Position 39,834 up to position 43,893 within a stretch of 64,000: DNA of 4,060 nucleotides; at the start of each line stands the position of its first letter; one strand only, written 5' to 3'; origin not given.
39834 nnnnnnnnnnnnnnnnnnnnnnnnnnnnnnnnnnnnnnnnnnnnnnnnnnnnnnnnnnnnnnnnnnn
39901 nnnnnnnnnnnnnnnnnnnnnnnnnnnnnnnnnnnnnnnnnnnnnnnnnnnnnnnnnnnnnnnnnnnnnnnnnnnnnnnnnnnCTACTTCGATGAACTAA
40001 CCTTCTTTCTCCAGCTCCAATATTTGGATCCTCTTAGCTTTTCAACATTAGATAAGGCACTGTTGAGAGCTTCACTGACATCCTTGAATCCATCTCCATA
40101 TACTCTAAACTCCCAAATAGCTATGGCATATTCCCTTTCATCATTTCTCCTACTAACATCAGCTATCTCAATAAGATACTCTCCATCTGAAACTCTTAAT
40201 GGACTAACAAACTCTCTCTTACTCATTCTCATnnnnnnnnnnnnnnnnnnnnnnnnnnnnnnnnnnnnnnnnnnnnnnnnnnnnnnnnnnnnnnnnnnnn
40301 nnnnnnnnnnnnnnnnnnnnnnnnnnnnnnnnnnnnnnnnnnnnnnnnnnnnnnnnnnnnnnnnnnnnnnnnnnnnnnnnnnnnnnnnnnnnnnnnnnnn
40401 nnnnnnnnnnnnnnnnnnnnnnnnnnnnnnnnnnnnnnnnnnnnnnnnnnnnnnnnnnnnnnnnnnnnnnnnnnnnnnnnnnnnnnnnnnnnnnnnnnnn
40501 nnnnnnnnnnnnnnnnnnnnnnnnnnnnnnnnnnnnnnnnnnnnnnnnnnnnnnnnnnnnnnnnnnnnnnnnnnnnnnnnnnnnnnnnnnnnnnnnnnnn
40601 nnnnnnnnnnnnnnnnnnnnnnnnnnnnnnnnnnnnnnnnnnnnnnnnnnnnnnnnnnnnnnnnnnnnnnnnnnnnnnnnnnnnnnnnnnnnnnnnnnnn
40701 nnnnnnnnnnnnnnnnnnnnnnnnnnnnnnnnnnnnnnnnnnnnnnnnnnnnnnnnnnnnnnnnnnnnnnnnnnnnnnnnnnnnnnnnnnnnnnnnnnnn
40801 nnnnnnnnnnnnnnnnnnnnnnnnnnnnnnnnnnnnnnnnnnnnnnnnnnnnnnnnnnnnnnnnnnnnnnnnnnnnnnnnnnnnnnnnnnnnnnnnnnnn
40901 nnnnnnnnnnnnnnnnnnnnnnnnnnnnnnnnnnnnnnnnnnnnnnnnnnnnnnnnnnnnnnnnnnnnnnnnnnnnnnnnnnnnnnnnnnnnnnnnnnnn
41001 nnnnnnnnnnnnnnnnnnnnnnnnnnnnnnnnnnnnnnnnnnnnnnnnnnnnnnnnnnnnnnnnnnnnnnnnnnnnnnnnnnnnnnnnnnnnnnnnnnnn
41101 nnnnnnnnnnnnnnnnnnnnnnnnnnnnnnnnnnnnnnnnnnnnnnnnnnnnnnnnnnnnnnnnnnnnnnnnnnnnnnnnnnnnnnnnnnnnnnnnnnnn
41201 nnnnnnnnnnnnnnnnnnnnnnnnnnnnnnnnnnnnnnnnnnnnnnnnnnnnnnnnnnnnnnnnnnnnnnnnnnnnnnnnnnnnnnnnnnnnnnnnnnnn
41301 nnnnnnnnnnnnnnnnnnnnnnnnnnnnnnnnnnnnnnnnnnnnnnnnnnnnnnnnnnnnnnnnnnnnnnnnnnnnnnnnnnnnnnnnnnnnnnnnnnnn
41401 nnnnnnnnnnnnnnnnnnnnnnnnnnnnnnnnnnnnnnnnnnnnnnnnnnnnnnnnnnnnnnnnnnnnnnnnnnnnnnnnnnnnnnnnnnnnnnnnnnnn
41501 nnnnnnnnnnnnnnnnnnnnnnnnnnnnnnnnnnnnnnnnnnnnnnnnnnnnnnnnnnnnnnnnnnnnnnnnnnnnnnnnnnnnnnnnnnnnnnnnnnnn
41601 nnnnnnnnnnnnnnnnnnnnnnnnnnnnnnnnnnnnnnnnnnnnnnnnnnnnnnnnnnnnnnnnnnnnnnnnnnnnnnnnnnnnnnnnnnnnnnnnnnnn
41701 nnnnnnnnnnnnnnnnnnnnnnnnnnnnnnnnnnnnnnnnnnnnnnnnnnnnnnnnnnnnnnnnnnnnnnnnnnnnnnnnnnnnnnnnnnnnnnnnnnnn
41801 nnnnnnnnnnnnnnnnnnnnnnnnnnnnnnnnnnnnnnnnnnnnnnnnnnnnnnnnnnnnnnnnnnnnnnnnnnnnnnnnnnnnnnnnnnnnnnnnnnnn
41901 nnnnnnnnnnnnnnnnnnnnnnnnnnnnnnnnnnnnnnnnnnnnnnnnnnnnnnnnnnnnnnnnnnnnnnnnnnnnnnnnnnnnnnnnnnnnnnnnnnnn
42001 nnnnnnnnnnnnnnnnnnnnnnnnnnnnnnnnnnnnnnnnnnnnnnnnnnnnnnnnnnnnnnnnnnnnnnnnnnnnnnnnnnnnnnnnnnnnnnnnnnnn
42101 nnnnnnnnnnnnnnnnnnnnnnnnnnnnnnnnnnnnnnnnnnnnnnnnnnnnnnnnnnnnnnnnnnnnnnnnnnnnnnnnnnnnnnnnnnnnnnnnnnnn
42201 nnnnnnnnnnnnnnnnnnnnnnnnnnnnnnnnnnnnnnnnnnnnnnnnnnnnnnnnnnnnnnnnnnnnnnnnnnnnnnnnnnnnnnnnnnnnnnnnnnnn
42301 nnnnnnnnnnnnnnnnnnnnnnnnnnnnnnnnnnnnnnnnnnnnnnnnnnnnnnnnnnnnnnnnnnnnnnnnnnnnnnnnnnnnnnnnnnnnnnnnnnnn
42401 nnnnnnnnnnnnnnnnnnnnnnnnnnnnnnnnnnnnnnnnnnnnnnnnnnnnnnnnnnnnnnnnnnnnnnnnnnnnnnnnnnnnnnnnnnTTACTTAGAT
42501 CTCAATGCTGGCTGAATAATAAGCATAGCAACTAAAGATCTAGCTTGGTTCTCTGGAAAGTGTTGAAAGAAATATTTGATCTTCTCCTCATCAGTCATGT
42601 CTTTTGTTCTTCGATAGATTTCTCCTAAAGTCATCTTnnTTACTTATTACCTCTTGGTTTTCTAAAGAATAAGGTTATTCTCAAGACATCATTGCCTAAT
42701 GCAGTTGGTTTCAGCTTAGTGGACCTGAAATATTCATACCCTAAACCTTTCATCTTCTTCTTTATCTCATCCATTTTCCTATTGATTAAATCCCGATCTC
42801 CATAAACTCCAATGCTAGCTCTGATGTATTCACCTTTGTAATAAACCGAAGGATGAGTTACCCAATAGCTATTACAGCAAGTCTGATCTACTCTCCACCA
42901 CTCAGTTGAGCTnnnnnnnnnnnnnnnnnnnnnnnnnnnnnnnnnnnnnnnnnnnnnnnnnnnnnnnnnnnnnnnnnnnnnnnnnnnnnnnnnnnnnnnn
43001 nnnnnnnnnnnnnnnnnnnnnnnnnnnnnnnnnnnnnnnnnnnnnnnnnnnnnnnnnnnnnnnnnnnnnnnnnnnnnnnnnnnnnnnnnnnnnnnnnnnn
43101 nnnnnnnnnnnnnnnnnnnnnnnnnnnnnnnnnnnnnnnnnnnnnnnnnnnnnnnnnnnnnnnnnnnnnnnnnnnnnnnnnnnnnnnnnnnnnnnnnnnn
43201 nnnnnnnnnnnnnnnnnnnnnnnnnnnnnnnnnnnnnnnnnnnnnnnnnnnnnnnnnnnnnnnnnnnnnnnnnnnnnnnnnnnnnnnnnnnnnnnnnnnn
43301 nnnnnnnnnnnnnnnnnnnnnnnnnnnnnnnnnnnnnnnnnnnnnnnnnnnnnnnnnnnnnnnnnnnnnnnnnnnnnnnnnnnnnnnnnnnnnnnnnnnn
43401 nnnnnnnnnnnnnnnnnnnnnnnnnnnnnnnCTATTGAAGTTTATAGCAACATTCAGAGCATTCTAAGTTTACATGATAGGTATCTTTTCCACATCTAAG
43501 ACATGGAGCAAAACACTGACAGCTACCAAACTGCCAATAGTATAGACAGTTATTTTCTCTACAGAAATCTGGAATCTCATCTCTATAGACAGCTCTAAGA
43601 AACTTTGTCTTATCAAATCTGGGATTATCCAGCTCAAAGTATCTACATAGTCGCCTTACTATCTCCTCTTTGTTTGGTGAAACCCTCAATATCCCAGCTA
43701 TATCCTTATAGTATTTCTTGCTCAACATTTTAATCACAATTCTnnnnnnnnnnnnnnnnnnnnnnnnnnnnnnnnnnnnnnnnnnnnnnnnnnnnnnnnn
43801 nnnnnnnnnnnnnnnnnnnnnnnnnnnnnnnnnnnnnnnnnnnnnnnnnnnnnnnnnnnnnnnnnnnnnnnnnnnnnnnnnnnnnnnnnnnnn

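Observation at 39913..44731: Array of about 10 copies of a 30-bp palindromic promoter/operator upstream of each small early gene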

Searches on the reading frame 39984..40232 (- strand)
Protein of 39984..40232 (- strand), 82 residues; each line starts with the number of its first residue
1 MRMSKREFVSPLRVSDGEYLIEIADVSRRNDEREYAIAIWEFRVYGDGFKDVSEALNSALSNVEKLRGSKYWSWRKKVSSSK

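Call 77: search_protein_families(library=pfam, proteins=[window:39984-40232:-], max_evalue=0.05)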
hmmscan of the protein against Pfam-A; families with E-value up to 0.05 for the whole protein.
window:39984-40232:- (82 aa): 0 families

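Call 78: search_protein_families(library=phrogs, proteins=[window:39984-40232:-], max_evalue=0.01)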
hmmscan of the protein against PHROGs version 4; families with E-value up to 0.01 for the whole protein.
window:39984-40232:- (82 aa): 0 families

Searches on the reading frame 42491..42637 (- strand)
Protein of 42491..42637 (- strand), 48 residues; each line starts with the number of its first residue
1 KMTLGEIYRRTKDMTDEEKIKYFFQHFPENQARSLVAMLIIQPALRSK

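Call 77: search_protein_families(library=pfam, proteins=[window:42491-42637:-], max_evalue=0.05)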
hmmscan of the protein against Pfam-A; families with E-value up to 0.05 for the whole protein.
window:42491-42637:- (48 aa): 1 family
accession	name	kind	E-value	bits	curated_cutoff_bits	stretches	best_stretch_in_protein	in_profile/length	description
PF14153.11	Spore_coat_CotO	-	0.044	14.2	35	1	9-29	109-128/182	Spore coat protein CotO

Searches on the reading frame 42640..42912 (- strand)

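Call 77: search_protein_families(library=pfam, proteins=[window:42640-42912:-], max_evalue=0.05)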
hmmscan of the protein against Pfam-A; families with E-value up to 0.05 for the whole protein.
window:42640-42912:- (90 aa): 1 family
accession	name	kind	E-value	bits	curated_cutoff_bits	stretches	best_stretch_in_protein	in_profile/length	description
PF08689.15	Med5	-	0.0082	14.5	26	1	13-61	878-926/1084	Mediator complex subunit Med5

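Call 78: search_protein_families(library=phrogs, proteins=[window:42640-42912:-], max_evalue=0.01)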
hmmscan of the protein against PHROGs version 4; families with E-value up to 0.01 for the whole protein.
window:42640-42912:- (90 aa): 0 families

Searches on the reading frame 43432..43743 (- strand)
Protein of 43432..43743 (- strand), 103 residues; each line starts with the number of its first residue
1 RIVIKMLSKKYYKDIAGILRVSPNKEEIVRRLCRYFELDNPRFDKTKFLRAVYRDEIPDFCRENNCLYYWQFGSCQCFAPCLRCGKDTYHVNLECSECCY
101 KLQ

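Call 77: search_protein_families(library=pfam, proteins=[window:43432-43743:-], max_evalue=0.05)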
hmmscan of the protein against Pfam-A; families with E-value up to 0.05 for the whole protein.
window:43432-43743:- (103 aa): 1 family
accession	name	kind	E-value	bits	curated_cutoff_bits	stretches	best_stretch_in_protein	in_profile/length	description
PF01907.25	Ribosomal_L37e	-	0.018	15.6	27.6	1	78-101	15-39/53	Ribosomal protein L37e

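Call 78: search_protein_families(library=phrogs, proteins=[window:43432-43743:-], max_evalue=0.01)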
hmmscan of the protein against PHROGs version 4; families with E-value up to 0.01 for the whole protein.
window:43432-43743:- (103 aa): 1 family
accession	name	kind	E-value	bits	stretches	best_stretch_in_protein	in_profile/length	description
phrog_2922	-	unknown function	0.005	16.1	1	2-53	681-734/1237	-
